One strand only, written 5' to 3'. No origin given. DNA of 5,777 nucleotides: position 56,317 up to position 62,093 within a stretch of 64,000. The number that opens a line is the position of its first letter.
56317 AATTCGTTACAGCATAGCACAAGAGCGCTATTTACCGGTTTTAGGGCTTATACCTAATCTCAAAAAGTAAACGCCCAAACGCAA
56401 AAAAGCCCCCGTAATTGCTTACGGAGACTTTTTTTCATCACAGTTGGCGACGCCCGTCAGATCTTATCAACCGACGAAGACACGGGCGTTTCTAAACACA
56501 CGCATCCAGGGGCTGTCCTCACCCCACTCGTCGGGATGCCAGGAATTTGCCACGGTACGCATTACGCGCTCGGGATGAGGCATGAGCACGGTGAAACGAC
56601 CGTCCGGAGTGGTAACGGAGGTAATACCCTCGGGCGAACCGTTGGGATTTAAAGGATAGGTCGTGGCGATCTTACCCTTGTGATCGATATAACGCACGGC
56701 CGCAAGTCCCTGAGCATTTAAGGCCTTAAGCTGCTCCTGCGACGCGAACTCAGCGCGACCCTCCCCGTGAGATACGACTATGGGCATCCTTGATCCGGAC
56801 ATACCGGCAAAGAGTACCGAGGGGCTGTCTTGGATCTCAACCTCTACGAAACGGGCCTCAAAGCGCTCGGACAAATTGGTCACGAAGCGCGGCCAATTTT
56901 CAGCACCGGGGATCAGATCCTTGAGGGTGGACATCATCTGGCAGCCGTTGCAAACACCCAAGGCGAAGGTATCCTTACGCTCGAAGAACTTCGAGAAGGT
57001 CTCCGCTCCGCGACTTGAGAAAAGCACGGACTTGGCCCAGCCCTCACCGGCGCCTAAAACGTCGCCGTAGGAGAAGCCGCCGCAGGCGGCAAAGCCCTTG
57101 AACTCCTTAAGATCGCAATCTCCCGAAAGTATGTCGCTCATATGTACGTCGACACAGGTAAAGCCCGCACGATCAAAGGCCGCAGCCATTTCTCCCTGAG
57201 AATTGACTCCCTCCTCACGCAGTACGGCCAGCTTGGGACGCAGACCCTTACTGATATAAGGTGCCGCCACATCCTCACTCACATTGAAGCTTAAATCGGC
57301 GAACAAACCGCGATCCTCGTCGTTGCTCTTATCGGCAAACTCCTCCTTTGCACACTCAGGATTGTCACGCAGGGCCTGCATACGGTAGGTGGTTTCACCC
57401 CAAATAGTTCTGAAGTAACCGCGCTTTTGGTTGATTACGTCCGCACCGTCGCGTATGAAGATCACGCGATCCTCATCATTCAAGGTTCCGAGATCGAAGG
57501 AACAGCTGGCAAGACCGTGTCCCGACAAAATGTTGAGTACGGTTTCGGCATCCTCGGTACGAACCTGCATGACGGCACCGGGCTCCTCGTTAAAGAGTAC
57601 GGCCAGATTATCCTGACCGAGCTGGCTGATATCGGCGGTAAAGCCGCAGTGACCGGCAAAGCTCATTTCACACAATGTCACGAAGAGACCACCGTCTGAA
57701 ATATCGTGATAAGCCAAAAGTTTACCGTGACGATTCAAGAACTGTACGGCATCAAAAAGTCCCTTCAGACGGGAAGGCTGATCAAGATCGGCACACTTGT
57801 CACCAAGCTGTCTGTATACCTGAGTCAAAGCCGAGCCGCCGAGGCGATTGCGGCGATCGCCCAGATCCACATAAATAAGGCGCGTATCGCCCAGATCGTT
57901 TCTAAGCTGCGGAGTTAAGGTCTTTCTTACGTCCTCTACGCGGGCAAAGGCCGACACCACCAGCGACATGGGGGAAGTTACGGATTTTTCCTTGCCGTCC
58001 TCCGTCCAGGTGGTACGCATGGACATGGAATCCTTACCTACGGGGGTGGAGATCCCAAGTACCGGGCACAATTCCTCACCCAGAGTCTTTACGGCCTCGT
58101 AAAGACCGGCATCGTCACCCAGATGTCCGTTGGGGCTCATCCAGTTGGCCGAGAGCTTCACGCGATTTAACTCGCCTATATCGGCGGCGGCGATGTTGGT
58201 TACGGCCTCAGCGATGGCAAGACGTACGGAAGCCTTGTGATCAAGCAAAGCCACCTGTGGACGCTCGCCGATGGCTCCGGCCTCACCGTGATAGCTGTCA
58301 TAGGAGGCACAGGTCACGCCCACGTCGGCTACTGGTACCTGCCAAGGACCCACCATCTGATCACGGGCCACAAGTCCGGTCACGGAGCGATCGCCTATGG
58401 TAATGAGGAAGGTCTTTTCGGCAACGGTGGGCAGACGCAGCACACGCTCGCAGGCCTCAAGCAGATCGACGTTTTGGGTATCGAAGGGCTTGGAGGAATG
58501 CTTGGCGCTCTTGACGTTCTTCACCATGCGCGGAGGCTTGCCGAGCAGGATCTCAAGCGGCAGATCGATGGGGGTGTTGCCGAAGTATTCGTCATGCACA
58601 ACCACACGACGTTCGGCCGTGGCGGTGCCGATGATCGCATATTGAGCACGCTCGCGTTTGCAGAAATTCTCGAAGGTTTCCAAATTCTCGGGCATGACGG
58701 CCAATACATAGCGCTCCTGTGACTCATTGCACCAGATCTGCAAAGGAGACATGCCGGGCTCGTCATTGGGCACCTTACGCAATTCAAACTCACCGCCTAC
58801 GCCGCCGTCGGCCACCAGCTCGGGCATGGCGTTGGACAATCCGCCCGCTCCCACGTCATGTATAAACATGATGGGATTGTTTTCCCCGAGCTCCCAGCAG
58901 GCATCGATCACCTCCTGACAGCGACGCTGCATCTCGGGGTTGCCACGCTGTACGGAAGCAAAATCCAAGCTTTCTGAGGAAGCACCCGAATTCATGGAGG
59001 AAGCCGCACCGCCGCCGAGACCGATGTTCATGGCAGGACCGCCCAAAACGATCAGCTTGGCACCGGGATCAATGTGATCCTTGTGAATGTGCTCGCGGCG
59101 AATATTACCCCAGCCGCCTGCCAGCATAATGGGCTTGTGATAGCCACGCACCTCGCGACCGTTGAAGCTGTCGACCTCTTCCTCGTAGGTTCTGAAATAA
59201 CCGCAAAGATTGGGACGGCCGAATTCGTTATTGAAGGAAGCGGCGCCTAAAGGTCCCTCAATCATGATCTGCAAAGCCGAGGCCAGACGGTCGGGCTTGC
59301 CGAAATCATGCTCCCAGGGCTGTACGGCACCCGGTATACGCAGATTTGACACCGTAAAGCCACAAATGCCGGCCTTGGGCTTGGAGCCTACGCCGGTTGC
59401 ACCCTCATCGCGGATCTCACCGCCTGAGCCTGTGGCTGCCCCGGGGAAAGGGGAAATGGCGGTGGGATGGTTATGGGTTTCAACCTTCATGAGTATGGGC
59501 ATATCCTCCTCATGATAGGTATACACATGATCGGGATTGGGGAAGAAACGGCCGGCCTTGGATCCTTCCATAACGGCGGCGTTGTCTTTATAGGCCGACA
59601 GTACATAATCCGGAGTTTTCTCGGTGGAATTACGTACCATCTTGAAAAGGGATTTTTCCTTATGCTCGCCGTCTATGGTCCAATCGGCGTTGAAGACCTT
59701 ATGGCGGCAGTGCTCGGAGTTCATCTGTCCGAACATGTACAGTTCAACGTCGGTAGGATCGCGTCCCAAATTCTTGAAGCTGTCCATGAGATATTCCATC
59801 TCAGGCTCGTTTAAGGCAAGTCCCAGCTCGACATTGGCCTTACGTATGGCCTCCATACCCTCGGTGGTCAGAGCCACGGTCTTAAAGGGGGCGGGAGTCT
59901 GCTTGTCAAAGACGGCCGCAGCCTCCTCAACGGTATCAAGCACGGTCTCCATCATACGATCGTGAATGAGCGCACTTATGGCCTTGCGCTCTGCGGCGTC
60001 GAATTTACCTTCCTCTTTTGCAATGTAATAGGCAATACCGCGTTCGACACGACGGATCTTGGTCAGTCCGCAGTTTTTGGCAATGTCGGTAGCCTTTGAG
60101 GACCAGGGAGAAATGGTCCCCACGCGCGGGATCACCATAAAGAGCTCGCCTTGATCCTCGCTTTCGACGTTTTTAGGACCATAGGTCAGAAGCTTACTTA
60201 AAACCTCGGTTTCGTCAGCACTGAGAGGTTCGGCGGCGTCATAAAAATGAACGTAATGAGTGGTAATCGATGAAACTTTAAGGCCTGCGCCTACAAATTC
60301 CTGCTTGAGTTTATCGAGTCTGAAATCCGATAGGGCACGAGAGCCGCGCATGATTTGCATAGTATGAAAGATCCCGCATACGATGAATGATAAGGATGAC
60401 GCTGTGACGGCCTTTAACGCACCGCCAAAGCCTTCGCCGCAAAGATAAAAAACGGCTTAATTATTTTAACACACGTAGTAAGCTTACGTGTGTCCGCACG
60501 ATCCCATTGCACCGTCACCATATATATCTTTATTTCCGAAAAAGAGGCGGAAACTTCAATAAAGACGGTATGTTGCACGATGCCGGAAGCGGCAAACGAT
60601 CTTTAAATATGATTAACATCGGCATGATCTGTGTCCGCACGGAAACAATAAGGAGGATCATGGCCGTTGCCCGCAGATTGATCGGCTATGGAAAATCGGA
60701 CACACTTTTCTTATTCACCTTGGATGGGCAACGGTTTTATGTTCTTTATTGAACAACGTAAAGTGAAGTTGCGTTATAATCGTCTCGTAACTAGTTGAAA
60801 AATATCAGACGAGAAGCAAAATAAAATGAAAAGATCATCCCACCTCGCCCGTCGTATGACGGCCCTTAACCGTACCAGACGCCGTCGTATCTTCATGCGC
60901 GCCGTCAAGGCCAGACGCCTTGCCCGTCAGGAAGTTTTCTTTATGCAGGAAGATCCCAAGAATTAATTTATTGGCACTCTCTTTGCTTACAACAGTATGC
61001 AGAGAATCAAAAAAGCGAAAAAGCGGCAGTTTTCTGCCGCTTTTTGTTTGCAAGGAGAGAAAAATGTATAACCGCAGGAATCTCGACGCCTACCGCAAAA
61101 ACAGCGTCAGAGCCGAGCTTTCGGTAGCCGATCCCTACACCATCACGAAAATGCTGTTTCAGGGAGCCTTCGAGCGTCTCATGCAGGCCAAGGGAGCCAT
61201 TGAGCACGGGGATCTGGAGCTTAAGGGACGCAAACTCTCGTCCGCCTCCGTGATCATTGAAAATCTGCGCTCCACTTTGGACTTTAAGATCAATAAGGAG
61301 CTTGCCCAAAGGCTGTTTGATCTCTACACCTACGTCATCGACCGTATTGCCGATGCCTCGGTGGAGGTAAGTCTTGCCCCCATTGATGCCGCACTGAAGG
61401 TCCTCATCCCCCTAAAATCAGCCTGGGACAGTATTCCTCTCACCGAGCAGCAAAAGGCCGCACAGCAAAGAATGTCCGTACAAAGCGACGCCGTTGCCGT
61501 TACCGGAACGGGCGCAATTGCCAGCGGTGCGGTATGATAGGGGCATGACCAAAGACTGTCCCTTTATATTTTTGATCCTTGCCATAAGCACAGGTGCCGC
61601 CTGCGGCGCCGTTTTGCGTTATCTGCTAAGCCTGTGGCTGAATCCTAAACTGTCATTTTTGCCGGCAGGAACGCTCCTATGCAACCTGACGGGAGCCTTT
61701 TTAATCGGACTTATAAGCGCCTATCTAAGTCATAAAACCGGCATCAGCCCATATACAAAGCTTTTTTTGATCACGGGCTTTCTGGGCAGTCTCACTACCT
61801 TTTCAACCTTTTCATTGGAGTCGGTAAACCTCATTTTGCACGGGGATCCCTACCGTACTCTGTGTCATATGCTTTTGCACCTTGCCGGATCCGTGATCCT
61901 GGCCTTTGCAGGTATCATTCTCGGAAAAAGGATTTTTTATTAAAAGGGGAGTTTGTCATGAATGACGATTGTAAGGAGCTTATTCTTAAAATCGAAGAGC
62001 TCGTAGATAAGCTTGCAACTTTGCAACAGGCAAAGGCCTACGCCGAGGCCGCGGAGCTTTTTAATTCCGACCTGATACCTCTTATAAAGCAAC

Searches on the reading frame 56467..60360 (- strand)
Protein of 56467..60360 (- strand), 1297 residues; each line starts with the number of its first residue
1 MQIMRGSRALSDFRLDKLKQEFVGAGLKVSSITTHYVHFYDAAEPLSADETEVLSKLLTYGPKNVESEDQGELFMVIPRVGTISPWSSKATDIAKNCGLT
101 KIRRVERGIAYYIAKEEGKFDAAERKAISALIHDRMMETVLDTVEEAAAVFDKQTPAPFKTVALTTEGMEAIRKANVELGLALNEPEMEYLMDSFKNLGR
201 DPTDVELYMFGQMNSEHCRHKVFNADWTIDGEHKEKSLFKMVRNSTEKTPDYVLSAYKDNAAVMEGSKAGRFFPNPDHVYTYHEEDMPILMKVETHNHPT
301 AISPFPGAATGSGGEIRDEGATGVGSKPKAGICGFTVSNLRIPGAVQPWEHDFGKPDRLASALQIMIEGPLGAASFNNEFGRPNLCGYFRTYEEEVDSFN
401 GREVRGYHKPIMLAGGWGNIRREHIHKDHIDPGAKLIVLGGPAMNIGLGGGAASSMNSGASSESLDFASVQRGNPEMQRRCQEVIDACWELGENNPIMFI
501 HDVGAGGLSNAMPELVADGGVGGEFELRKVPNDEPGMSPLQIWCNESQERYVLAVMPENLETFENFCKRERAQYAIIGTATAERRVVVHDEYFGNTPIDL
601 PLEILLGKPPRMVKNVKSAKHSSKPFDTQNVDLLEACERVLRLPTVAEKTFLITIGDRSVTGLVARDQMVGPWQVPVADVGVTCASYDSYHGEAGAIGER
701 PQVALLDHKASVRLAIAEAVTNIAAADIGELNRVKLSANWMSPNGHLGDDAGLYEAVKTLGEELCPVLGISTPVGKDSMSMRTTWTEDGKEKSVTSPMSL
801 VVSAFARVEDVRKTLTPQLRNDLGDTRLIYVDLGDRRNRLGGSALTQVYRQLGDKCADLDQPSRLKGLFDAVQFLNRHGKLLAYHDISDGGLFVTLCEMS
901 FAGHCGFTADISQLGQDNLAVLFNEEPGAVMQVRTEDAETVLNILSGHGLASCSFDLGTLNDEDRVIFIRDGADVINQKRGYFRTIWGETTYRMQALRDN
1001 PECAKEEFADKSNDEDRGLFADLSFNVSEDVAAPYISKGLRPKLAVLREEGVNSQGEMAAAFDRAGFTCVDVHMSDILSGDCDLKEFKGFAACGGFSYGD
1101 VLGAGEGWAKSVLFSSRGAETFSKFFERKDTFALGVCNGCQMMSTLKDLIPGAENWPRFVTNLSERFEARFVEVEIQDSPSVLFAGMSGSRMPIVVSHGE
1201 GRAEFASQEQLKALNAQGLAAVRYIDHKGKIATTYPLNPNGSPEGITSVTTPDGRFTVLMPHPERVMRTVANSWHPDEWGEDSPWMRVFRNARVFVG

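Call 15: search_protein_families(library=pfam, proteins=[window:56467-60360:-])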
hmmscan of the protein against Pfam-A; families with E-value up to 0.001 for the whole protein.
window:56467-60360:- (1297 aa): 5 families
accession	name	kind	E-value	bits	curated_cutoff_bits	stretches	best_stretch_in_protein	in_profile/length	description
PF13507.12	GATase_5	-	1.5e-106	355.7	27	1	1041-1296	1-260/260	CobB/CobQ-like glutamine amidotransferase domain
PF22689.1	FGAR-AT_PurM_N-like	-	5.3e-77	257.5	27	1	648-807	1-160/160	FGAR-AT PurM_N-like domain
PF02769.27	AIRS_C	-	5.4e-54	183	23.1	2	432-589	2-154/156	AIR synthase related protein, C-terminal domain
PF18076.6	FGAR-AT_N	-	2.7e-42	143.8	26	1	36-151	2-115/115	Formylglycinamide ribonucleotide amidotransferase N-terminal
PF18072.6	FGAR-AT_linker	-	1.7e-22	80.1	26.6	1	172-221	1-50/50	Formylglycinamide ribonucleotide amidotransferase linker domain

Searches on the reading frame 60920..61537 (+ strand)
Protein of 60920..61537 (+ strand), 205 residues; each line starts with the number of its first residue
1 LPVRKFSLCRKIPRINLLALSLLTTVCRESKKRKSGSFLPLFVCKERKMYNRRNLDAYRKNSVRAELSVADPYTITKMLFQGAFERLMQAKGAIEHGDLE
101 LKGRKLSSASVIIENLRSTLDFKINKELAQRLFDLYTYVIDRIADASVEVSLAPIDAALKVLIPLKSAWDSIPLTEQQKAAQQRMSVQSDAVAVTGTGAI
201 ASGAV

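Call 15: search_protein_families(library=pfam, proteins=[window:60920-61537:+])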
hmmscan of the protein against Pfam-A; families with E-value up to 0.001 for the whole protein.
window:60920-61537:+ (205 aa): 1 family
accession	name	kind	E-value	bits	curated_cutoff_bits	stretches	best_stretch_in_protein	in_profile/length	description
PF02561.19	FliS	-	2.4e-27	95.9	26.7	1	56-172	2-114/115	Flagellar protein FliS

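Call 44: search_protein_families(library=ncbifam, proteins=[window:60920-61537:+], max_evalue=0.00001)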
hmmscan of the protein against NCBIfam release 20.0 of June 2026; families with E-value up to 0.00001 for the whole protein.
window:60920-61537:+ (205 aa): 1 family
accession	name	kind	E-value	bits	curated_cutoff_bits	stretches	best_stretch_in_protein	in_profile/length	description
TIGR00208.1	fliS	equivalog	2.8e-20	72.7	53.75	1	49-172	1-120/124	flagellar export chaperone FliS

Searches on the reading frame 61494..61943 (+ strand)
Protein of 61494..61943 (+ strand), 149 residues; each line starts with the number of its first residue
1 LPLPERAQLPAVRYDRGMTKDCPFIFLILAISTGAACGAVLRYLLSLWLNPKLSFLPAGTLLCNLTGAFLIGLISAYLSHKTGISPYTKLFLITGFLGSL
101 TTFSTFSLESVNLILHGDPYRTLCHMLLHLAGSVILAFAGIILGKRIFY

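Call 23: search_protein_families(library=pfam, proteins=[window:61494-61943:+], max_evalue=0.01)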
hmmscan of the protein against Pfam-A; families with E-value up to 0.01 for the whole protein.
window:61494-61943:+ (149 aa): 1 family
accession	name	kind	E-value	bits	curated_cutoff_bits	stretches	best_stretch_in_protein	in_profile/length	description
PF02537.21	CRCB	-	6.5e-27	94.3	32.9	1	29-141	1-103/103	CrcB-like protein, Camphor Resistance (CrcB)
